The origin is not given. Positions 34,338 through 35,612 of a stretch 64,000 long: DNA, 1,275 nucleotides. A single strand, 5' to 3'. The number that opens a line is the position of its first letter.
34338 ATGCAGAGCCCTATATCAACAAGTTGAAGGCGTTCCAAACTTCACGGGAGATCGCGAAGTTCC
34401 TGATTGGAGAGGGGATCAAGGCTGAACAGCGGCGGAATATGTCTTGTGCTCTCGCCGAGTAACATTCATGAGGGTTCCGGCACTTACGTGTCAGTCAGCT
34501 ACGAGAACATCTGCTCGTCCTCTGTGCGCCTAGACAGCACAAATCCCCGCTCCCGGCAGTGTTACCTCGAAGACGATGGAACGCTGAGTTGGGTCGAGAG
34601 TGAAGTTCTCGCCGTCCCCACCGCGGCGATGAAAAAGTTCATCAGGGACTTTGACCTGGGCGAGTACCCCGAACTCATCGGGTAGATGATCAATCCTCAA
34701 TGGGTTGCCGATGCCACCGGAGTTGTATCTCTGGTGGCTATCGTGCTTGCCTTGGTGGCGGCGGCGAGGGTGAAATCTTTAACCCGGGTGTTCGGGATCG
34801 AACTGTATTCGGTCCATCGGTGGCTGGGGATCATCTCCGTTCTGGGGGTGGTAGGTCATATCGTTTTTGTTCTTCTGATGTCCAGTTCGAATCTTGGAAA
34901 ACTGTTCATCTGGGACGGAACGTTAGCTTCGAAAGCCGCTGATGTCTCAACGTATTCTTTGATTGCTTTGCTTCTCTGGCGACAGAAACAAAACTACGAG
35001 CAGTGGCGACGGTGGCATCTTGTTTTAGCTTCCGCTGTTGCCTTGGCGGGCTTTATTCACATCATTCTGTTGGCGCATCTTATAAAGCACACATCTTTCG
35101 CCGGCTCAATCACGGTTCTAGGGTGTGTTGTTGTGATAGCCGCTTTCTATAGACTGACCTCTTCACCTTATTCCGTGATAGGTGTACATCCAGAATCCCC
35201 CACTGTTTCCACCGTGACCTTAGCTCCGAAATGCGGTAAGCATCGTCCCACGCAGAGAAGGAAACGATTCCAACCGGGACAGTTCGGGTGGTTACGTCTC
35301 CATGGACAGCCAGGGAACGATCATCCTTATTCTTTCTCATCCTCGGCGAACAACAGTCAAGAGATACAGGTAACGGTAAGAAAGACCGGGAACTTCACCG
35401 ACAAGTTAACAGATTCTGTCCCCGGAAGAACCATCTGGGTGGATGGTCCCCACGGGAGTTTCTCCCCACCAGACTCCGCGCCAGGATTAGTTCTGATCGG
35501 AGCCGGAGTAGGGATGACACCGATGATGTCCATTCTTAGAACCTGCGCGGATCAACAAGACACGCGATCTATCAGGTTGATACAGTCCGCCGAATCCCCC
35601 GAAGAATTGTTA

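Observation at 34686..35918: Phage-borne NOX/ferric-reductase-like transmembrane flavohaemoprotein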

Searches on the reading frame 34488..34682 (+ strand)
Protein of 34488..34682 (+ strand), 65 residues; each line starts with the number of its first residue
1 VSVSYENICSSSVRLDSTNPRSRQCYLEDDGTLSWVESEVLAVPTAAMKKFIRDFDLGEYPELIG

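Call 27: search_protein_families(library=pfam, proteins=[window:34488-34682:+], max_evalue=0.1)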
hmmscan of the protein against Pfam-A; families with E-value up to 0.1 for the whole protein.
window:34488-34682:+ (65 aa): 0 families

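Call 69: search_protein_families(library=padloc, proteins=[window:34488-34682:+], max_evalue=0.01)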
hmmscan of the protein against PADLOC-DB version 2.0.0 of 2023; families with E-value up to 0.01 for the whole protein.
window:34488-34682:+ (65 aa): 0 families

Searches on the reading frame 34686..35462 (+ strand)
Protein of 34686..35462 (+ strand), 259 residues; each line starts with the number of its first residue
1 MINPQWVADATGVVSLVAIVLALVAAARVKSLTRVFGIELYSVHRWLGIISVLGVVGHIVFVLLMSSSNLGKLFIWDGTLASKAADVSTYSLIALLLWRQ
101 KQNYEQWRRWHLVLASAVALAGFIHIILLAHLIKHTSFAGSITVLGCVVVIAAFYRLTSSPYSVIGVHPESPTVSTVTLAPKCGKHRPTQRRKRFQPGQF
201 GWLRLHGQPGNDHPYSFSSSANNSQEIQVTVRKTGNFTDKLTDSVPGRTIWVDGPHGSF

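Call 15: search_solved_structures(query=window:34686-35462:+, max_evalue=1, show_alignments=2)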
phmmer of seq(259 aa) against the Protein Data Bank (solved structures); distinct sequences matched with E-value up to 1: 8.
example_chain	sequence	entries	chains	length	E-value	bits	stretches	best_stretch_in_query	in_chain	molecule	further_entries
8qta_A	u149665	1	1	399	7.2e-09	38.7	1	15-257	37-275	FAD-binding FR-type domain-containing protein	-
8qt6_A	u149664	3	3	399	7.2e-09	38.7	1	15-257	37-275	FAD-binding FR-type domain-containing protein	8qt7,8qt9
8qq7_A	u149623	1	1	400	7.3e-09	38.7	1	15-257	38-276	FAD-binding FR-type domain-containing protein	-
8qq1_C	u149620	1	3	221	0.0064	19.2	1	191-257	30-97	Oxidoreductase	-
8qq5_A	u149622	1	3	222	0.0065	19.2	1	191-257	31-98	Oxidoreductase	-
9nez_C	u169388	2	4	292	0.024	17.4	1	192-258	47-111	Sulfhydrogenase 1 subunit gamma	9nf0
8cak_A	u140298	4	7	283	0.31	13.7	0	191-246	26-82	Putative ferric reductase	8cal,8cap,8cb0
5o0x_A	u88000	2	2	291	0.33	13.6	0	191-246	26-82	Putative ferric reductase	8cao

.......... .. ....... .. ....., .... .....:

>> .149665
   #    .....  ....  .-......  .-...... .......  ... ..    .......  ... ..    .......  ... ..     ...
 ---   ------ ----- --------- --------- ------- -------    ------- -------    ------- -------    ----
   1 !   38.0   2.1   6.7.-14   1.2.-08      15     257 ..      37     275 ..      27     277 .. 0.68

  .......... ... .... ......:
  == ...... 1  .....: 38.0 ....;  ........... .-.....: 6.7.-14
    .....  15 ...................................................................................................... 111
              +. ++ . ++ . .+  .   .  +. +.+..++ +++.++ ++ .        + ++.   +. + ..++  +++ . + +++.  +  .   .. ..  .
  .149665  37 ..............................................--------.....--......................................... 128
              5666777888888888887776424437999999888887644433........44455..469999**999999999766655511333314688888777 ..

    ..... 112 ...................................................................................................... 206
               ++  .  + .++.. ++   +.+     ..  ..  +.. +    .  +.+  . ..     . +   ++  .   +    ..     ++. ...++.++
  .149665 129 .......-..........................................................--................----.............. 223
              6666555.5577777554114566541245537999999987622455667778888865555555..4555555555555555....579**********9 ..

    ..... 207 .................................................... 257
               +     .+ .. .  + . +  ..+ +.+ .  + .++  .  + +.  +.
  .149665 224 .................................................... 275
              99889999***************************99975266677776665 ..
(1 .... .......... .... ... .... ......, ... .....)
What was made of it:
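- Closest known: Streptococcus pneumoniae NADPH oxidase SpNOX. Same: The four haem-ligand His on two helices align (call 15).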
